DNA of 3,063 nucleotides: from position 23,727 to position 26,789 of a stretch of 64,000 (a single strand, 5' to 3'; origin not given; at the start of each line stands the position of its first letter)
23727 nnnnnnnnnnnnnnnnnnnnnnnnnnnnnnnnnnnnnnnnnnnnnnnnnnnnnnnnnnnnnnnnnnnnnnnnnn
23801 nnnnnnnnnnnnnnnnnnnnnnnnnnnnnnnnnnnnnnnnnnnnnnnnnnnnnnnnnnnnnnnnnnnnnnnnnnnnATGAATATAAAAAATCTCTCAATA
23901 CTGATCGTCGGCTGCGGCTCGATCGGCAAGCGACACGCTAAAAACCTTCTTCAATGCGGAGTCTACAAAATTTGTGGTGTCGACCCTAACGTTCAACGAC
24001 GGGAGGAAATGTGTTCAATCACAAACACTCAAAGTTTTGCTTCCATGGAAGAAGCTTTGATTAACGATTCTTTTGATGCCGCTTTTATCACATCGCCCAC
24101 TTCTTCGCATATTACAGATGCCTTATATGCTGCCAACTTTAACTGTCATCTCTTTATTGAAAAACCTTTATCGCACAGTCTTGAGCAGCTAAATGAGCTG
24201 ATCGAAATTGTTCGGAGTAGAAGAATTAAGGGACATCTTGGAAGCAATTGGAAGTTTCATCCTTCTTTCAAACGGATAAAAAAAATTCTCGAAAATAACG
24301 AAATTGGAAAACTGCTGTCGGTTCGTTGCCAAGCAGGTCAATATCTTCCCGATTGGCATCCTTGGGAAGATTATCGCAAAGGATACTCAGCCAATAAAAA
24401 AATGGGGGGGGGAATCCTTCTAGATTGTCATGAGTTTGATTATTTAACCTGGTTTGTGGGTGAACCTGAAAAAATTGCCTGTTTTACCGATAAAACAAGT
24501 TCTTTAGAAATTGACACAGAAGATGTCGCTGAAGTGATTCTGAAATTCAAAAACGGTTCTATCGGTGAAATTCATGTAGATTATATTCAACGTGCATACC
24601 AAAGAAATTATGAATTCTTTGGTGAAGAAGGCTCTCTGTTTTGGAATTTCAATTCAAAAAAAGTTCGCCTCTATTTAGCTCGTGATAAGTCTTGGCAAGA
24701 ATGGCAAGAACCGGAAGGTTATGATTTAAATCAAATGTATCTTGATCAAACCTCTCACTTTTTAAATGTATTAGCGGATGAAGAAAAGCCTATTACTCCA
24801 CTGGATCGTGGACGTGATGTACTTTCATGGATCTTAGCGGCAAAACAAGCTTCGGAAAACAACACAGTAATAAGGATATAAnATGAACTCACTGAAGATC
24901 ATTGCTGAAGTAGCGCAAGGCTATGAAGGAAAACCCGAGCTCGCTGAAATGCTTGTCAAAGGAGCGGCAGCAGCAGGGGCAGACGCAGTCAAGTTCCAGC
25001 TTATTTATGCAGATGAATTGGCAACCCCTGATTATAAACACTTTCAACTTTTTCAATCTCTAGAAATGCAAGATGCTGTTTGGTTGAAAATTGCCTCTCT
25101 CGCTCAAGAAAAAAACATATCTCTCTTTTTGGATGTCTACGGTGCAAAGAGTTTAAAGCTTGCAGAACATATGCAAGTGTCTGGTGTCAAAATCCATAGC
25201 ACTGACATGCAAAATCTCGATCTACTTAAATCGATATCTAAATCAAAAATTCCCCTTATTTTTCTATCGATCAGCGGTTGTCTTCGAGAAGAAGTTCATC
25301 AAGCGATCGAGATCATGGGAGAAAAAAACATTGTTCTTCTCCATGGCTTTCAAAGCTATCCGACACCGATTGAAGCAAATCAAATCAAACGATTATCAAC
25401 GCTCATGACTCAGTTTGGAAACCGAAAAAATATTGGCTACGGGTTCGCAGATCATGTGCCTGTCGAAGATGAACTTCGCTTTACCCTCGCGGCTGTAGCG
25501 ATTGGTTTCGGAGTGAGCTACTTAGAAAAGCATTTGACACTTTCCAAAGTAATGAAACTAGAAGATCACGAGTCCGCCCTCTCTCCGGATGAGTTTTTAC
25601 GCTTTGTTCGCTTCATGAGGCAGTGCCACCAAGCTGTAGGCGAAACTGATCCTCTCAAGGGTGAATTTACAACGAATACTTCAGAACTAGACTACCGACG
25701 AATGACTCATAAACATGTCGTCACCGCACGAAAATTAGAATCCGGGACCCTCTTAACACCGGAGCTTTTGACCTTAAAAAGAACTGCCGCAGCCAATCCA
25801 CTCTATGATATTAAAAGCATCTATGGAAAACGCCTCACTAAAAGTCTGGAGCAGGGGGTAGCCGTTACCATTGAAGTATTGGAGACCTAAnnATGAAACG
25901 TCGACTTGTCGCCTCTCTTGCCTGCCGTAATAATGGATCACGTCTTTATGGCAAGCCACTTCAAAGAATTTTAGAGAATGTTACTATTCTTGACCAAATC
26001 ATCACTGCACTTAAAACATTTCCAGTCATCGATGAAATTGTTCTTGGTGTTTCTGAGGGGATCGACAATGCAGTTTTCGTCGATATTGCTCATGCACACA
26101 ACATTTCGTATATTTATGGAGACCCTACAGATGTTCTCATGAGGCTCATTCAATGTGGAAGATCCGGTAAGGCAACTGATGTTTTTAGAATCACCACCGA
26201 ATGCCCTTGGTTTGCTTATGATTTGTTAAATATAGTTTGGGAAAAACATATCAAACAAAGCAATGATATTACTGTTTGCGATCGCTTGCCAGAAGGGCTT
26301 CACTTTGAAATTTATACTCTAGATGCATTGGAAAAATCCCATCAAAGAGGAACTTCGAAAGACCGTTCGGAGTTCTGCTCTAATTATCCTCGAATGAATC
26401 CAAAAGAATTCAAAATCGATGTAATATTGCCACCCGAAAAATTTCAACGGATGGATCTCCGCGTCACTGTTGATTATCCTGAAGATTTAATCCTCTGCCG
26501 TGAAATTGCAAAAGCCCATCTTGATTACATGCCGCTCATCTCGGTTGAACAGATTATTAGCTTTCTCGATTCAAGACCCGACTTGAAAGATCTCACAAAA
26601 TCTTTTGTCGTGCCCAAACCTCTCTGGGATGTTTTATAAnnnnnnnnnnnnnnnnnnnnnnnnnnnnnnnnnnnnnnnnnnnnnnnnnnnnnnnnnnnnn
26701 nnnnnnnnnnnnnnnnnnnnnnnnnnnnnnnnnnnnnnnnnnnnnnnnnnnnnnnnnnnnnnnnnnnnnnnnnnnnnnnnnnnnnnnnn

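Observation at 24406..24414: G9 homopolymeric tract inside a NulO-pathway oxidoreductase: candidate phase-variation switch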

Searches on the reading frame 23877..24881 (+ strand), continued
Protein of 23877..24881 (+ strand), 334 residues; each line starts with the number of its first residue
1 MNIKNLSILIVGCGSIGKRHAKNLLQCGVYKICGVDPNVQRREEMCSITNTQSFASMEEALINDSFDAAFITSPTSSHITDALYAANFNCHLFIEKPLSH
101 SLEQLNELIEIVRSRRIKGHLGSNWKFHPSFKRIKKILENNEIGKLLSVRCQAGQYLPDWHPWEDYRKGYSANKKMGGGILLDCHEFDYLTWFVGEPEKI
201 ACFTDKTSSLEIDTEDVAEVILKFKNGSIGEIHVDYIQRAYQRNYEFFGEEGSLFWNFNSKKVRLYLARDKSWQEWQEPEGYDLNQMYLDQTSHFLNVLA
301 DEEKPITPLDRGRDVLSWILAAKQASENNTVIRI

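Call 29: search_solved_structures(query=window:23877-24881:+, max_evalue=1e-10, show_alignments=2)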
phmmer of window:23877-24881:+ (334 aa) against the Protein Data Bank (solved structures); distinct sequences matched with E-value up to 1e-10: 18.
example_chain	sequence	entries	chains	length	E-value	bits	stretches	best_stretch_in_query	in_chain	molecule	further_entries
3ezy_A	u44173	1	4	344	1.3e-21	80.6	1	6-329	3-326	Dehydrogenase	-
3cea_A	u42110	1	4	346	2.9e-19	72.9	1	5-324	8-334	Myo-inositol 2-dehydrogenase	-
3q2k_A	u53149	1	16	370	6.5e-16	61.9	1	8-252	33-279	oxidoreductase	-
3q2i_A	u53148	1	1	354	1e-15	61.3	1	6-254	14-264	dehydrogenase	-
3euw_A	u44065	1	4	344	1.3e-14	57.6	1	6-256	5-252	Myo-inositol dehydrogenase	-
4mkx_A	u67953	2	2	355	3.5e-13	53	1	3-197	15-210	Inositol dehydrogenase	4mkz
6a3f_A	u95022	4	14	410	3.6e-13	52.9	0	57-198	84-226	Putative dehydrogenase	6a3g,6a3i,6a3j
4n54_A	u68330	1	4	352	4.7e-13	52.5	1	4-197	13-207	Inositol dehydrogenase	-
1zh8_A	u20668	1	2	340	6.3e-13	52.1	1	4-258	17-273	oxidoreductase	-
6nor_A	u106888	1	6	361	7.5e-13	51.9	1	3-301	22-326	Putative NAD dependent dehydrogenase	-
2glx_A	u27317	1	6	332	8e-13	51.8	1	52-256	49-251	1,5-anhydro-D-fructose reductase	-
3e18_A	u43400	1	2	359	3.9e-12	49.5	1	1-237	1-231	oxidoreductase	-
3oqb_A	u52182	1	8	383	4.5e-12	49.3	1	50-252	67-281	Oxidoreductase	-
6jw6_A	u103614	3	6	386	6e-12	48.9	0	10-280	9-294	Dehydrogenase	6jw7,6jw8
3uuw_A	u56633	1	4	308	6.8e-12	48.7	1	3-136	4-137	Putative oxidoreductase with NAD(P)-binding Rossmann-fold domain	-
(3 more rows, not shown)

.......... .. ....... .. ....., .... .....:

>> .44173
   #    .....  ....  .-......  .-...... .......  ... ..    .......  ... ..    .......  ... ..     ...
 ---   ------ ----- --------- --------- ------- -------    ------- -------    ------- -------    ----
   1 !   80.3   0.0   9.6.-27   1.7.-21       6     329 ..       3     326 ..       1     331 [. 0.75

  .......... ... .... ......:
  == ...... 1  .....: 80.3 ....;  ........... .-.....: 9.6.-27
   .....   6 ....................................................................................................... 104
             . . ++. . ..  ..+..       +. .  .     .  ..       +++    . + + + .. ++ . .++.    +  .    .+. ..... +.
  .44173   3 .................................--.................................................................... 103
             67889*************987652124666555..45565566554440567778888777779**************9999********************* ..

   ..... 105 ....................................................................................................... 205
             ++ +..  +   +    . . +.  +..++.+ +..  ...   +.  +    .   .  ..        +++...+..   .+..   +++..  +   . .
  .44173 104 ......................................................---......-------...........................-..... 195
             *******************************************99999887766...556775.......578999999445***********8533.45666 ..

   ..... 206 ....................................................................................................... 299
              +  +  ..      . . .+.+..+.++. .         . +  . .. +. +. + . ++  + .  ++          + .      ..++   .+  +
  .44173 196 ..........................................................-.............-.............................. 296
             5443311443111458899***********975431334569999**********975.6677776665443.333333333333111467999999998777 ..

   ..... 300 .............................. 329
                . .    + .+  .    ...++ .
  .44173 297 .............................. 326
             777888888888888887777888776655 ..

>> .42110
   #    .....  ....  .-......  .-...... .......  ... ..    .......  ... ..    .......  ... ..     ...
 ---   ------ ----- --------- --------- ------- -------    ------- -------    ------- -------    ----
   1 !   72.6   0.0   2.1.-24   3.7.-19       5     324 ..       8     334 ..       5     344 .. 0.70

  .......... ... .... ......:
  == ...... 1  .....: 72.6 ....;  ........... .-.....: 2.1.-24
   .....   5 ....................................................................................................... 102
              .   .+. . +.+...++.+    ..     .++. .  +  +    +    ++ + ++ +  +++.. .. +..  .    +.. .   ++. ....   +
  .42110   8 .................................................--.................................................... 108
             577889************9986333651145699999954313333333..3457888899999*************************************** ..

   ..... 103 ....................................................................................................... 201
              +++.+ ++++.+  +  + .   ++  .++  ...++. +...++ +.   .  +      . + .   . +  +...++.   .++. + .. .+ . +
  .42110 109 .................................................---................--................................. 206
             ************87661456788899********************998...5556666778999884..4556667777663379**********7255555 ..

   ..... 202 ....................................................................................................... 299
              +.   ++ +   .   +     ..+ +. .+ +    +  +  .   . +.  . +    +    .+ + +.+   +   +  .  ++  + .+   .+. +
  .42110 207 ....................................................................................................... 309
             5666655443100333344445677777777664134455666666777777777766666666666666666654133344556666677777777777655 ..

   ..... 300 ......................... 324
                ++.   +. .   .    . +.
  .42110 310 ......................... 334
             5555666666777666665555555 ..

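Call 30: find_related_loci(query=window:23877-24881:+, collection=metagenome_contigs, flank=3000)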
Query window:23877-24881:+ (334 aa) in metagenome_contigs; peptide patterns used: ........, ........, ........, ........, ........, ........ (x = any residue, [..] = any of these).
600 stretches matched a pattern (row limit reached: there are more); 585 encode a relative of the query (tblastn E <= 1e-3); the best 80 are kept; 80 distinct loci.
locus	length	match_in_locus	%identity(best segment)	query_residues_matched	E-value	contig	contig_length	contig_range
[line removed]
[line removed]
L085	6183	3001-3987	48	6-334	2e-110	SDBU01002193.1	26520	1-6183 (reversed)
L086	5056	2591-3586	47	3-334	4e-110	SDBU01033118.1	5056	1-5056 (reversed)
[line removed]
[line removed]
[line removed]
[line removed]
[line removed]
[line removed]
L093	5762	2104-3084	48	6-334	5e-103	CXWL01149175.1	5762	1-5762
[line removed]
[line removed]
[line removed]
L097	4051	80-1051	46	6-329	5e-98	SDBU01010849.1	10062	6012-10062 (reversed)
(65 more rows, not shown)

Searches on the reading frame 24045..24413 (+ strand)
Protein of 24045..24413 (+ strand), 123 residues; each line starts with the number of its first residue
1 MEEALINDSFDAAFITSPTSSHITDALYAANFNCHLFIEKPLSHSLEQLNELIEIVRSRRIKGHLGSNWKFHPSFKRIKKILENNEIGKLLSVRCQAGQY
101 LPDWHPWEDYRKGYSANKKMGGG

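Call 43: find_homologous_proteins(query=window:24045-24413:+, max_evalue=1e-20)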
Query window:24045-24413:+ (123 aa): 23 proteins with E <= 1e-20 among 40 candidates.
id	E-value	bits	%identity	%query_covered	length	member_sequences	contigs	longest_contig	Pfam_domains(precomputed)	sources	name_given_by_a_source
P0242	9.8e-39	150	51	100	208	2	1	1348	PF01408.29,PF22725.2,PF02254.25,PF03807.24,PF01488.27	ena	-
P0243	3.6e-38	148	54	100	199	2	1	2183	PF01408.29,PF22725.2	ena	-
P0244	2.2e-36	142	48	99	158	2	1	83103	PF01408.29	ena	-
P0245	1.3e-34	137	53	92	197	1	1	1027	PF01408.29,PF22725.2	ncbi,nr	ncbi:MAG: Gfo/Idh/MocA family oxidoreductase, partial [Syntrophales bacterium LBB04]|nr:Gfo/Idh/MocA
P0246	6.5e-34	134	49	100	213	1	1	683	PF01408.29,PF22725.2,PF02894.23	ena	-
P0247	1.1e-33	134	48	98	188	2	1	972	PF01408.29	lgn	-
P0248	9.7e-31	124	60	80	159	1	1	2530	PF01408.29,PF03807.24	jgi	jgi:predicted dehydrogenase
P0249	1.3e-30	124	49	92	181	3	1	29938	PF01408.29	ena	-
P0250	1.7e-30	123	45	92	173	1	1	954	PF01408.29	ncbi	-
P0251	3.1e-30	123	49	91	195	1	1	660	PF01408.29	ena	-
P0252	6.0e-30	122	49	92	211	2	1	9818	PF01408.29,PF22725.2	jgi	-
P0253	2.1e-29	120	49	83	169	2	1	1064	PF01408.29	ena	-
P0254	3.3e-29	119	50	92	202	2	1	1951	PF01408.29,PF22725.2,PF02894.23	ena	-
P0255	7.4e-29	118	47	92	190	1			PF01408.29,PF22725.2,PF02894.23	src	-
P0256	1.1e-28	118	48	89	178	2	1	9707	PF01408.29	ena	-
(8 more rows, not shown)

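Call 45: find_encoding_contigs(protein=P0244, flank=4000, max_places=4)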
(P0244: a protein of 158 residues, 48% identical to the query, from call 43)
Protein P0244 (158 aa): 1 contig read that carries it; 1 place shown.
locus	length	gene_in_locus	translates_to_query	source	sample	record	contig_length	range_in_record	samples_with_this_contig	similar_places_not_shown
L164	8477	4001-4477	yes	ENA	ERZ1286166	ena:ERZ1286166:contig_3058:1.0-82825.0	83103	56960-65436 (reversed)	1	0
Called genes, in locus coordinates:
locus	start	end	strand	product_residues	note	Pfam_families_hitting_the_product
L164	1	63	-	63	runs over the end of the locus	-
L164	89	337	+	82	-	-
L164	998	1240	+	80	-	-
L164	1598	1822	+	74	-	-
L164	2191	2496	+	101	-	-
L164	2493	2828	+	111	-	PF00202:Aminotran_3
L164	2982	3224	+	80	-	-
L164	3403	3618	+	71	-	-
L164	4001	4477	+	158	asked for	PF01408:GFO_IDH_MocA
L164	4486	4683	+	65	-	PF22725:GFO_IDH_MocA_C3 (weak)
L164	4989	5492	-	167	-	-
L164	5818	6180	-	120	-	-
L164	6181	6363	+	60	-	-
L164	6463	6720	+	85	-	-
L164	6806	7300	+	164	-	-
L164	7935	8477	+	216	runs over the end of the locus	-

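Call 46: find_encoding_contigs(protein=P0249, flank=4000, max_places=4)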
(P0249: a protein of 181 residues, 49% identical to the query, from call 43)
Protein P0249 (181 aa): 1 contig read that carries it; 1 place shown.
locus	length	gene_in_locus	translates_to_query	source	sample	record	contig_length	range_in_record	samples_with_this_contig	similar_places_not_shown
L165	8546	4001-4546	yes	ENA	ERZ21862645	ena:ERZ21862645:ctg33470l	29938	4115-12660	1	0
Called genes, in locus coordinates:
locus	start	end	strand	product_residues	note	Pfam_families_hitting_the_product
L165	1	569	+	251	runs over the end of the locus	PF02348:CTP_transf_3, PF12804:NTP_transf_3 (weak)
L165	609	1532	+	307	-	-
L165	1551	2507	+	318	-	PF00535:Glycos_transf_2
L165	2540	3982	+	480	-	-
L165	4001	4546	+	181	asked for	PF01408:GFO_IDH_MocA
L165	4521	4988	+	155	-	PF02894:GFO_IDH_MocA_C, PF22725:GFO_IDH_MocA_C3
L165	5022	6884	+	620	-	PF19830:DUF6311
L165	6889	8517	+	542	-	-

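Call 47: find_encoding_contigs(protein=P0256, flank=4000, max_places=4)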
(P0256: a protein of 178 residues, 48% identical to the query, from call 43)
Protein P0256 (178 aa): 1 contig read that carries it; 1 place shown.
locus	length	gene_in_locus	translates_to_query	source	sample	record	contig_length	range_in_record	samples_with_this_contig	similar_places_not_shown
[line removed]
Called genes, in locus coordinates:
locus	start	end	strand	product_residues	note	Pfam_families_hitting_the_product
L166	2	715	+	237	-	?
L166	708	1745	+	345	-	PF01370:Epimerase, PF04321:RmlD_sub_bind, PF16363:GDP_Man_Dehyd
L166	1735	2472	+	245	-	PF02348:CTP_transf_3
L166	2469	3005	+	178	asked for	PF01408:GFO_IDH_MocA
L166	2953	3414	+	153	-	PF22725:GFO_IDH_MocA_C3 (weak)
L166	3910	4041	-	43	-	-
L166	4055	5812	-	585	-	PF00664:ABC_membrane, PF00005:ABC_tran, PF02463:SMC_N, PF13555:AAA_29 (faint)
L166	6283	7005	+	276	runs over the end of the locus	PF00483:NTP_transferase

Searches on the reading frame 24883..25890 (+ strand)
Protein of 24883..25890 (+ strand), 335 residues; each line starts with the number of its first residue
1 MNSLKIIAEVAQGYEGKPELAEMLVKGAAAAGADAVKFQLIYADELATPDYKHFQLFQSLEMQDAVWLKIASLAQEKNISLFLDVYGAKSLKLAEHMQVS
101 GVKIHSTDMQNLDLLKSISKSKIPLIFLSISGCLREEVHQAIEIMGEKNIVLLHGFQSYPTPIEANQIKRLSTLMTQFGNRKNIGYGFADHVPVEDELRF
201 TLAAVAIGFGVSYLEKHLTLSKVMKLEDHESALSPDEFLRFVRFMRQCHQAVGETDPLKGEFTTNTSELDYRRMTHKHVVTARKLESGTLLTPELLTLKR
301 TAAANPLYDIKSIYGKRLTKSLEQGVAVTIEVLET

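Call 5: search_protein_families(library=pfam, proteins=[window:24883-25890:+])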
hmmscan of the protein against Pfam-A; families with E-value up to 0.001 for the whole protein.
window:24883-25890:+ (335 aa): 2 families
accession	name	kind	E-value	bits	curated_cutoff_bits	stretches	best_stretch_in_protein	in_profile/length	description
PF03102.20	NeuB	-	5.4e-40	137.8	22.1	1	24-255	1-239/241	NeuB family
PF08666.17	SAF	-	9.5e-05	23.3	21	1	279-329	4-58/63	SAF domain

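Call 18: search_protein_families(library=ncbifam, proteins=[window:24883-25890:+], max_evalue=0.00001)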
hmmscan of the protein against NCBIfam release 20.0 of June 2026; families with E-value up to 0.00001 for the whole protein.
window:24883-25890:+ (335 aa): 2 families
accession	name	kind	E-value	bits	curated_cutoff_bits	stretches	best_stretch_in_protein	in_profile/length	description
TIGR03569.1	NeuB_NnaB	equivalog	2.5e-47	161.6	399.65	1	6-325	3-326/329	N-acetylneuraminate synthase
TIGR03586.1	PseI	equivalog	2.5e-35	122.2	340.25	1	5-327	3-326/327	pseudaminic acid synthase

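Call 42: find_encoding_contigs(protein=window:24883-25890:+, flank=10000, max_places=6)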
Protein window:24883-25890:+ (335 aa): 1 contig read that carries it; 1 place shown.
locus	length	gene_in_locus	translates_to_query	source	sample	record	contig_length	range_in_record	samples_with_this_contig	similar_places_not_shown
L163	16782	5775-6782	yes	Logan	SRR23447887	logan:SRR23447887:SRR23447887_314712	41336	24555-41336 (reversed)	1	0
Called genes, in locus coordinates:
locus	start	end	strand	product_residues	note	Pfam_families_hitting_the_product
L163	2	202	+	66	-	?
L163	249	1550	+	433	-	PF03446:NAD_binding_2, PF03721:UDPG_MGDP_dh_N, PF00984:UDPG_MGDP_dh, PF03720:UDPG_MGDP_dh_C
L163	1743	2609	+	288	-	PF01370:Epimerase, PF02719:Polysacc_synt_2, PF04321:RmlD_sub_bind, PF16363:GDP_Man_Dehyd, PF07993:NAD_binding_4 (faint)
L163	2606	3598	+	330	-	PF01073:3Beta_HSD, PF01370:Epimerase, PF02719:Polysacc_synt_2, PF04321:RmlD_sub_bind, PF07993:NAD_binding_4 (faint), PF16363:GDP_Man_Dehyd, PF13460:NAD_binding_10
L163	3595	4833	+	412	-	PF00155:Aminotran_1_2 (weak), PF01041:DegT_DnrJ_EryC1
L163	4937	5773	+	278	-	PF01408:GFO_IDH_MocA, PF02894:GFO_IDH_MocA_C, PF22725:GFO_IDH_MocA_C3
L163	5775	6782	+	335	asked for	PF03102:NeuB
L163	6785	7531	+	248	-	-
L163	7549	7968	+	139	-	PF01757:Acyl_transf_3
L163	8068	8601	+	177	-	PF01757:Acyl_transf_3 (weak)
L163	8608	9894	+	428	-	PF00202:Aminotran_3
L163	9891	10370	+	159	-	PF13302:Acetyltransf_3, PF13420:Acetyltransf_4, PF13523:Acetyltransf_8 (faint), PF00583:Acetyltransf_1, PF13673:Acetyltransf_10 (faint), PF13508:Acetyltransf_7 (weak), PF08445:FR47 (weak)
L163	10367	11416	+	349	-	PF03102:NeuB, PF08666:SAF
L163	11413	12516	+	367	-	PF04101:Glyco_tran_28_C (weak)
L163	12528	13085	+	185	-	PF13302:Acetyltransf_3, PF00583:Acetyltransf_1 (weak)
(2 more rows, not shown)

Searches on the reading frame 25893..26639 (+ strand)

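Call 5: search_protein_families(library=pfam, proteins=[window:25893-26639:+])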
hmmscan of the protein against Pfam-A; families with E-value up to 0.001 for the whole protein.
window:25893-26639:+ (248 aa): 0 families

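Call 18: search_protein_families(library=ncbifam, proteins=[window:25893-26639:+], max_evalue=0.00001)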
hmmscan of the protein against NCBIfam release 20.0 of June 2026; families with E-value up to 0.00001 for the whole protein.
window:25893-26639:+ (248 aa): 1 family
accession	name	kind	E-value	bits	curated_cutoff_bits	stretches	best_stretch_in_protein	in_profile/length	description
TIGR04321.1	spiroSPASM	subfamily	7.7e-09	34.7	250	1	26-233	18-227/510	spiro-SPASM protein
